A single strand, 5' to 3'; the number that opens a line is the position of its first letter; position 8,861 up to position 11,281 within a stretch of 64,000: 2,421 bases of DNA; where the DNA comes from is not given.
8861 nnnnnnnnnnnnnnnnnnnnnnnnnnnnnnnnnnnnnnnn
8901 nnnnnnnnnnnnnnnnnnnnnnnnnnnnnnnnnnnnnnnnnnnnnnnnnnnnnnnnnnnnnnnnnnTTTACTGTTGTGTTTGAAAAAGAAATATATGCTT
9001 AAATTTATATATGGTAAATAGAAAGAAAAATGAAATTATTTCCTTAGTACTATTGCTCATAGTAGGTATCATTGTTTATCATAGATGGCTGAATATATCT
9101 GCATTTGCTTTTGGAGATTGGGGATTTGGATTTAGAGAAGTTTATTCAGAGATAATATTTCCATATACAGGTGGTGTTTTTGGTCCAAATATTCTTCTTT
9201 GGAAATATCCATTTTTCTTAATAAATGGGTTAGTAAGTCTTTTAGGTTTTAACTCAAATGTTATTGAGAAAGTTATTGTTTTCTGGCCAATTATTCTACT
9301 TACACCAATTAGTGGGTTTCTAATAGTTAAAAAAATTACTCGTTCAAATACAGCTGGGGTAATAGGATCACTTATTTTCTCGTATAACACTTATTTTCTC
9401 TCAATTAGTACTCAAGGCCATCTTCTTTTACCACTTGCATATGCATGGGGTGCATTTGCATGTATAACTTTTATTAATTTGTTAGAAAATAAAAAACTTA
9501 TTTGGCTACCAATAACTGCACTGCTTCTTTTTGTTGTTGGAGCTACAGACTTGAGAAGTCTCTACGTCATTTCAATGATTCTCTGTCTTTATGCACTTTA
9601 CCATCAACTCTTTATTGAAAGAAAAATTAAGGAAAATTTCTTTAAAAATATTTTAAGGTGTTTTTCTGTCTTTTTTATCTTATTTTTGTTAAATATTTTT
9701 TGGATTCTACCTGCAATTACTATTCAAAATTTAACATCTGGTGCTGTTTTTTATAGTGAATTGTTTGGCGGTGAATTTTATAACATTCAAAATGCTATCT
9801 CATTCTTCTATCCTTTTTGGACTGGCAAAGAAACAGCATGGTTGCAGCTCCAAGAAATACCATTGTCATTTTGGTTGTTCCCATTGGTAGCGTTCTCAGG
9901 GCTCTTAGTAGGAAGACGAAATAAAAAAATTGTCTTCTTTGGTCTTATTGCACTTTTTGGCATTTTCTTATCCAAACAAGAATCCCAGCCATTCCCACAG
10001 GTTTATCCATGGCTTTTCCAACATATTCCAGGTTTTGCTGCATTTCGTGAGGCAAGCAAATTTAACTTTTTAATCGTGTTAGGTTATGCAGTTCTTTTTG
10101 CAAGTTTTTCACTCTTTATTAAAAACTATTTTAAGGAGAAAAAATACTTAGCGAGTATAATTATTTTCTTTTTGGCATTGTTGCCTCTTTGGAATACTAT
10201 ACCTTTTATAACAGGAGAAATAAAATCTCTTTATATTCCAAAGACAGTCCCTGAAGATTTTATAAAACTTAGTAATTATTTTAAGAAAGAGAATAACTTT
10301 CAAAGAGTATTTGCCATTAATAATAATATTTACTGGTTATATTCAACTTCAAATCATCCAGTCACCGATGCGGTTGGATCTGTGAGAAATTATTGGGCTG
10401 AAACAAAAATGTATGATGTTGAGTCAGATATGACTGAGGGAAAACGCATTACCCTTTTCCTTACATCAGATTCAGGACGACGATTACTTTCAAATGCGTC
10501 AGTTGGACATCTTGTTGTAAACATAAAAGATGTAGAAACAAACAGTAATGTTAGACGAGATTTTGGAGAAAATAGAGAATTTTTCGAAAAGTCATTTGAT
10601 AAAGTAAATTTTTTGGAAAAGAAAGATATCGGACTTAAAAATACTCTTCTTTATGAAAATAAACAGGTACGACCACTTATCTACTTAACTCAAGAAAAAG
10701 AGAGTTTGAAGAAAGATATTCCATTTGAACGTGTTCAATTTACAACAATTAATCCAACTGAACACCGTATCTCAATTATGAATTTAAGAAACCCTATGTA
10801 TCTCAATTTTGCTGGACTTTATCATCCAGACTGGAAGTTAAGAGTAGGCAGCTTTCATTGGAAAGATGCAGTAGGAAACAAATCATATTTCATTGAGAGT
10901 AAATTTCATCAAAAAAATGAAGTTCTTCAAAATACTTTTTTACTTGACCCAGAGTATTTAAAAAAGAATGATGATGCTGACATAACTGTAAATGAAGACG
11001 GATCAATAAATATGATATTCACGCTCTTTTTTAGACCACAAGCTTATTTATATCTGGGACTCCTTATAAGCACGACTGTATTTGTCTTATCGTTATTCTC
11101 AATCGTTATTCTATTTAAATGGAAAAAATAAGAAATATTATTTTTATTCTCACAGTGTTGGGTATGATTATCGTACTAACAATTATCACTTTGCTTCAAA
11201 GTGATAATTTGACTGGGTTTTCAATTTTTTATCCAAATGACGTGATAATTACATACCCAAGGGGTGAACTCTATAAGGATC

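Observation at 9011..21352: Dense lipid-linked glycosylation machinery: three GT-C membrane transferases, an ArnC-like GT2 and a Wzy_C ligase fusion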

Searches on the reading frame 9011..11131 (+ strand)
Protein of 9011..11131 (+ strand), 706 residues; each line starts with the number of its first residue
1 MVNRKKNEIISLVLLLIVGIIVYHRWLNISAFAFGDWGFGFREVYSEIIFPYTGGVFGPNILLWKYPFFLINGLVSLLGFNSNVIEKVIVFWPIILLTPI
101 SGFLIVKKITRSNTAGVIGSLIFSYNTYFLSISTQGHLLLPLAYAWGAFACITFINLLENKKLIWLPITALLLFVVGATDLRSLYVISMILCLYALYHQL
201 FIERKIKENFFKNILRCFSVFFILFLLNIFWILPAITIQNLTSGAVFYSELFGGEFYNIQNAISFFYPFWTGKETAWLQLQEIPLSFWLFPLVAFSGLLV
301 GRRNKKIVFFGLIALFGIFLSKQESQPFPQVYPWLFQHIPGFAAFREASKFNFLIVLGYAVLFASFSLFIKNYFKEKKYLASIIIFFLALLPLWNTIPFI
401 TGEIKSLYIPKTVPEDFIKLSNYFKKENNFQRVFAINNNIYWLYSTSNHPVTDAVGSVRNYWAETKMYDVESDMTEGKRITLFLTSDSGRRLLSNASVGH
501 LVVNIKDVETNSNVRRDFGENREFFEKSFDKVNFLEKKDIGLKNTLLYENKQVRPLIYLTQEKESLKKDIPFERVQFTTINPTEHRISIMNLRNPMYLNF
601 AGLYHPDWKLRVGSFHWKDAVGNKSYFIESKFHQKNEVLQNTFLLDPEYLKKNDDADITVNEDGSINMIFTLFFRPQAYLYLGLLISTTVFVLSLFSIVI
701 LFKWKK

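Call 4: search_protein_families(library=pfam, proteins=[window:9011-11131:+], max_evalue=0.01)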
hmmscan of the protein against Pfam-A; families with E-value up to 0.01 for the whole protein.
window:9011-11131:+ (706 aa): 0 families

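Call 7: search_protein_families(library=ncbifam, proteins=[window:9011-11131:+], max_evalue=0.01)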
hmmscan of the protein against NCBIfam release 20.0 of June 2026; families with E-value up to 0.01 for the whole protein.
window:9011-11131:+ (706 aa): 1 family
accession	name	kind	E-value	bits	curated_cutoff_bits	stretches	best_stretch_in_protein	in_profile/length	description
NF053599.1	transp_MmpA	equivalog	6.2e-08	31.7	210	1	292-392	260-362/543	MmpA family trehalose lipid delivery protein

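Call 8: search_solved_structures(query=window:9011-11131:+, max_evalue=10)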
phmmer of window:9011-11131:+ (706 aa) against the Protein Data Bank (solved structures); distinct sequences matched with E-value up to 10: 2.
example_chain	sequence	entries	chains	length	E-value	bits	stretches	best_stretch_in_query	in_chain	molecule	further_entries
6oml_X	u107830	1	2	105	1.4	10.5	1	593-654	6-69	Bone morphogenetic protein 2 and Bone morphogenetic protein 6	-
2mwc_A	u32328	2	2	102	2.1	9.9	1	629-685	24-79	Obscurin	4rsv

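Call 12: find_homologous_proteins(query=window:9011-11131:+, max_evalue=0.001)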
Query window:9011-11131:+ (706 aa): 74 proteins with E <= 0.001 among 8000 candidates.
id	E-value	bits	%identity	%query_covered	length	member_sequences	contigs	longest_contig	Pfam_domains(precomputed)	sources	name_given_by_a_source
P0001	0.0e+0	1586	100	100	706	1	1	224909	-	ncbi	-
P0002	0.0e+0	1259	79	97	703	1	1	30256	-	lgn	-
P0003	1.5e-271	921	56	98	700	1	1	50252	-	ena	-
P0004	4.0e-246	837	52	97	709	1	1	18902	-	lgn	-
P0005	1.0e-218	746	46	99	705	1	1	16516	-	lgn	-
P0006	7.3e-214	730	48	100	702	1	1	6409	-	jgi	jgi:hypothetical protein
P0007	3.0e-211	722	47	95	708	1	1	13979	-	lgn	-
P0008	8.9e-207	707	47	99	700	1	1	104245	-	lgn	-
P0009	1.1e-206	707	47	97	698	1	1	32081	-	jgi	jgi:hypothetical protein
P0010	3.9e-204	698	46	97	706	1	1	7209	-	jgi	-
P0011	6.5e-204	698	46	100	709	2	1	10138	-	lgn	-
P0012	7.3e-201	687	47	99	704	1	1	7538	-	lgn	-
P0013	3.3e-200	685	46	97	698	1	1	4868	-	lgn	-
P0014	1.7e-199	683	46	99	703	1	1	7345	-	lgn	-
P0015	1.8e-197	676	45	99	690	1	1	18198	-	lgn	-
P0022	1.6e-184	633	45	99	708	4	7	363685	-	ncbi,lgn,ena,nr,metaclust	ncbi:MAG: hypothetical protein A2798_01980 [Candidatus Levybacteria bacterium RIFCSPHIGHO2_01_FULL_3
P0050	2.2e-122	428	32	97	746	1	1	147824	-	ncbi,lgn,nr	ncbi:MAG: hypothetical protein HGB08_02095 [Candidatus Moranbacteria bacterium]|nr:hypothetical prot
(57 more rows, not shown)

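Call 15: find_encoding_contigs(protein=P0001, flank=10000, max_places=3)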
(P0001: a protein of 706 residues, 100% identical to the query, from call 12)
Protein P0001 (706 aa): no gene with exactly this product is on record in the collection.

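Call 16: search_solved_structures(query=A1, max_evalue=10, show_alignments=2)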
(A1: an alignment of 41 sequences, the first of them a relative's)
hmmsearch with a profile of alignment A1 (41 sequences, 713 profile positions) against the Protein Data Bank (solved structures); distinct sequences matched with E-value up to 10: 2.
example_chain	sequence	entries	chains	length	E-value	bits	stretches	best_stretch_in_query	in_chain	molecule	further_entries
3vvc_A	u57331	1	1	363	0.98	10.8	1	493-600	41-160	Capsular polysaccharide synthesis enzyme Cap8E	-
3vvb_A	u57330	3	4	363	1.1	10.7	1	493-600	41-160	CapE | Capsular polysaccharide synthesis enzyme Cap8E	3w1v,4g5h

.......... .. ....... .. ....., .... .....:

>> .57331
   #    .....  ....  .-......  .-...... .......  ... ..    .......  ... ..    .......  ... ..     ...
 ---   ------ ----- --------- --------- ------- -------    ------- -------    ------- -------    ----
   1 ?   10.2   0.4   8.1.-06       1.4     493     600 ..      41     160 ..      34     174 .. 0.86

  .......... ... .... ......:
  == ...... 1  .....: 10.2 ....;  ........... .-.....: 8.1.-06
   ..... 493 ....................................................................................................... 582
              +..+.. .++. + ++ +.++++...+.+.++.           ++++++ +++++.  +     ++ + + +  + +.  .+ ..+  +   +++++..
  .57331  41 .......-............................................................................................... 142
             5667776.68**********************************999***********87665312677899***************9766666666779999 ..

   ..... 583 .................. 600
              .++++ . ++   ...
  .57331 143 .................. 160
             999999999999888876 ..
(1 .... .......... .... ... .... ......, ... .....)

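Call 18: search_protein_families(library=pfam, alignment_id=A1, max_evalue=1)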
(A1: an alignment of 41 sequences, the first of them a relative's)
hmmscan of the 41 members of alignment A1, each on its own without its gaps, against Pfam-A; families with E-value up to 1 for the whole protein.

A. member 1, P0001 (706 aa): 0 families

B. families by the number of members that match (of 41 scanned): 18 families
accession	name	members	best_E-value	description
PF01299.22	Lamp2-like_luminal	1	0.0007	Lysosome-associated membrane glycoprotein 2-like, luminal domains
PF25413.1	Rossman_Mical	1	0.049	Mical, Rossman domain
PF24907.1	SIBA-E_N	1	0.059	Integrin beta-like protein A-E, N-terminal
PF20501.3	MbhE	1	0.062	MBH, subunit E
PF16079.10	Phage_holin_5_2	1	0.063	Phage holin family Hol44, in holin superfamily V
PF19779.4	DUF6264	1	0.074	Family of unknown function (DUF6264)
PF11847.13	GT-C_AftD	1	0.099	Alpha-(1->3)-arabinofuranosyltransferase, N-terminal GT-C domain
PF12200.13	DUF3597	1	0.12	Domain of unknown function (DUF3597)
PF11824.13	DUF3344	1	0.13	Protein of unknown function (DUF3344)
PF23557.1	TPR_leprecan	1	0.17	Leprecan family TPR-like repeat region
PF10131.15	PTPS_related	1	0.21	6-pyruvoyl-tetrahydropterin synthase related domain; membrane protein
PF22533.2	WIV_dom_3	1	0.25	Protein P1-like, WIV domain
PF14937.11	DUF4500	1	0.26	Domain of unknown function (DUF4500)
PF16935.10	Hol_Tox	1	0.32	Putative Holin-like Toxin (Hol-Tox)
PF20137.4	DUF6527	1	0.38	Family of unknown function (DUF6527)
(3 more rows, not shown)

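Call 30: predict_structure(alignment_id=A1)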
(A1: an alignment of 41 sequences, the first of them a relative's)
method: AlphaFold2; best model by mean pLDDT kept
length: 706 residues; sequences in the alignment: 41
mean_pLDDT: 91.4   pTM: 0.91
mean pLDDT of the five models: 91.4, 89.7, 88.8, 88.7, 88.4
residues with pLDDT >= 90: 525; 70-90: 155; 50-70: 19; < 50: 7
segments of 3 or more residues with pLDDT < 50: 242-248
pLDDT, mean of each block of 10 residues (from residue 1): 82 97 92 90 92 86 92 95 95 97 98 97 94 89 98 97 96 97 95 97 93 96 98 85 50 72 83 70 90 97 97 95 86 87 81 96 98 95 96 90 80 96 92 95 93 90 79 88 92 95 95 94 97 96 97 96 92 94 94 96 93 88 85 92 94 82 92 95 97 98 87
secondary structure, 60 per line:
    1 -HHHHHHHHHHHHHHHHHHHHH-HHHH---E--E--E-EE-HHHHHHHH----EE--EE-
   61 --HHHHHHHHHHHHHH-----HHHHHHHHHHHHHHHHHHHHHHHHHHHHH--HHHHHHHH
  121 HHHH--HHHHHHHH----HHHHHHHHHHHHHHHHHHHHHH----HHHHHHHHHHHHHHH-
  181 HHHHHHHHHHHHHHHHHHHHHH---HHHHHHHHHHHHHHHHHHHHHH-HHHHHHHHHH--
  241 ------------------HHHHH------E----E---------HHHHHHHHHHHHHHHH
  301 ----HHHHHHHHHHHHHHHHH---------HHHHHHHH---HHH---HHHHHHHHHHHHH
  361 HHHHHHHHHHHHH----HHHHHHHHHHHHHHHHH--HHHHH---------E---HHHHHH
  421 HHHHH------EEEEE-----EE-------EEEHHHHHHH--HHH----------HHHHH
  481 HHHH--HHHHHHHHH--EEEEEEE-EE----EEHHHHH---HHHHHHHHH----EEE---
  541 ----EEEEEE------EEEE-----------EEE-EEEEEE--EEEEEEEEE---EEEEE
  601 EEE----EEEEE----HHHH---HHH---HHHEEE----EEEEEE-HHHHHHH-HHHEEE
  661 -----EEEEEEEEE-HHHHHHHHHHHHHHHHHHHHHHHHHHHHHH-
elements in order (helices of 4 or more, strands of 3 or more residues): H2-22 H24-27 H42-49 H63-76 H82-110 H113-124 H127-134 H139-160 H165-179 H181-202 H206-227 H229-238 H259-263 H285-300 H305-321 H331-338 H348-373 H378-394 H397-401 H415-425 E432-436 E451-453 H454-460 H476-484 H487-495 E498-504 H514-518 H522-530 E535-537 E545-550 E557-560 E572-574 E576-581 E584-592 E596-603 E608-612 H617-620 E633-635 E640-645 H647-653 E658-660 E666-674 H676-705

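Call 33: find_encoding_contigs(protein=P0022, flank=10000, max_places=2)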
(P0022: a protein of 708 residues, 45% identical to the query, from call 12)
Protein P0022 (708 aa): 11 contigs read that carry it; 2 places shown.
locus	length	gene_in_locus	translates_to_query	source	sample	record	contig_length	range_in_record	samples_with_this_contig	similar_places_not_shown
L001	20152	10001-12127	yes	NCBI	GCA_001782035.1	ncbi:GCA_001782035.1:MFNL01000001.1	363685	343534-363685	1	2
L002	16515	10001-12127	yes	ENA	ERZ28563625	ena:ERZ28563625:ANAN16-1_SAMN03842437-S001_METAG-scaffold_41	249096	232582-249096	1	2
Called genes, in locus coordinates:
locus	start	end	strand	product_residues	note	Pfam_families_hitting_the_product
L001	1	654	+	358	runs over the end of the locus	PF13439:Glyco_transf_4, PF13524:Glyco_trans_1_2 (faint), PF13579:Glyco_trans_4_4 (faint), PF00534:Glycos_transf_1, PF13692:Glyco_trans_1_4, PF20706:GT4-conflict (weak)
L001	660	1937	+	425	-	PF01943:Polysacc_synt, PF13440:Polysacc_synt_3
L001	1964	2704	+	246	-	PF00535:Glycos_transf_2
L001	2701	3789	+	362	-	PF13439:Glyco_transf_4, PF20706:GT4-conflict, PF00534:Glycos_transf_1, PF13692:Glyco_trans_1_4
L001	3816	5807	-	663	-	-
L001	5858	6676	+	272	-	PF00535:Glycos_transf_2, PF10111:Glyco_tranf_2_2 (faint), PF13641:Glyco_tranf_2_3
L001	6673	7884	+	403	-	PF04230:PS_pyruv_trans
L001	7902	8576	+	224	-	PF13489:Methyltransf_23, PF02353:CMAS, PF13847:Methyltransf_31, PF08241:Methyltransf_11, PF08242:Methyltransf_12, PF13649:Methyltransf_25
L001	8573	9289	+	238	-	PF01209:Ubie_methyltran, PF03141:Methyltransf_29, PF13489:Methyltransf_23, PF01728:FtsJ (weak), PF13847:Methyltransf_31, PF08241:Methyltransf_11, PF08242:Methyltransf_12, PF13649:Methyltransf_25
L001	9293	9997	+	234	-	PF13489:Methyltransf_23, PF13847:Methyltransf_31, PF08241:Methyltransf_11, PF08242:Methyltransf_12 (weak)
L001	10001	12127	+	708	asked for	-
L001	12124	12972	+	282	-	-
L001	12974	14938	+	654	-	-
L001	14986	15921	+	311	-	PF00535:Glycos_transf_2, PF10111:Glyco_tranf_2_2 (weak)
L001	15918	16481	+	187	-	PF13439:Glyco_transf_4 (weak)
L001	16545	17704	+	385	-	PF13439:Glyco_transf_4 (weak), PF20706:GT4-conflict, PF00534:Glycos_transf_1, PF13692:Glyco_trans_1_4, PF13524:Glyco_trans_1_2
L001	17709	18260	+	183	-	PF00132:Hexapep, PF14602:Hexapep_2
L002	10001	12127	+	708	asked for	-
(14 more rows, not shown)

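Call 34: find_encoding_contigs(protein=P0050, flank=10000, max_places=2)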
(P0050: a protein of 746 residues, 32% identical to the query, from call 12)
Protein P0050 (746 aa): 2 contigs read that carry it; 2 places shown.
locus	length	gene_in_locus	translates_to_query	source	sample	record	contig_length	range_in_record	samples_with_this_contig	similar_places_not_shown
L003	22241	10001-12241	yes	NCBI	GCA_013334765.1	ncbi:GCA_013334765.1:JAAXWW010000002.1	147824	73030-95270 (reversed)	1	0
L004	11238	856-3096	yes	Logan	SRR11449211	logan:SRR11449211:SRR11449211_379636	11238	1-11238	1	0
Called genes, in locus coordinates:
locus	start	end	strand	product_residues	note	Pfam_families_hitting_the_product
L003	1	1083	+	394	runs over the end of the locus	PF04321:RmlD_sub_bind (faint), PF01370:Epimerase, PF16363:GDP_Man_Dehyd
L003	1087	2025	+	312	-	PF01073:3Beta_HSD, PF01370:Epimerase, PF02719:Polysacc_synt_2 (faint), PF16363:GDP_Man_Dehyd, PF13460:NAD_binding_10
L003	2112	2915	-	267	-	-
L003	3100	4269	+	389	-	PF00534:Glycos_transf_1, PF13692:Glyco_trans_1_4, PF13524:Glyco_trans_1_2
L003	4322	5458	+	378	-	PF13353:Fer4_12 (weak), PF04055:Radical_SAM, PF13186:SPASM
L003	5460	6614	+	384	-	PF20706:GT4-conflict (weak), PF00534:Glycos_transf_1, PF13692:Glyco_trans_1_4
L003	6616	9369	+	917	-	-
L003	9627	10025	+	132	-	-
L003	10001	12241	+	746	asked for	-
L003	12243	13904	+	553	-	-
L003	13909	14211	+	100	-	-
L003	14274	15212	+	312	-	PF00535:Glycos_transf_2, PF10111:Glyco_tranf_2_2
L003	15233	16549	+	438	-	PF02737:3HCDH_N (faint), PF03446:NAD_binding_2 (weak), PF03721:UDPG_MGDP_dh_N, PF03807:F420_oxidored (faint), PF00984:UDPG_MGDP_dh, PF03720:UDPG_MGDP_dh_C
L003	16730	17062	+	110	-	-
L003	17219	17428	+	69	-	-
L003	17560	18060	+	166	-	PF02915:Rubrerythrin, PF21349:RUBY_RBDX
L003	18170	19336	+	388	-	PF13439:Glyco_transf_4, PF20706:GT4-conflict, PF00534:Glycos_transf_1, PF13692:Glyco_trans_1_4, PF13524:Glyco_trans_1_2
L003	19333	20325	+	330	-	PF03706:LPG_synthase_TM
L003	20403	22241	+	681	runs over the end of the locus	PF02366:PMT (weak), PF13231:PMT_2 (weak), PF11992:TgpA_N (weak)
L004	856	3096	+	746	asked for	-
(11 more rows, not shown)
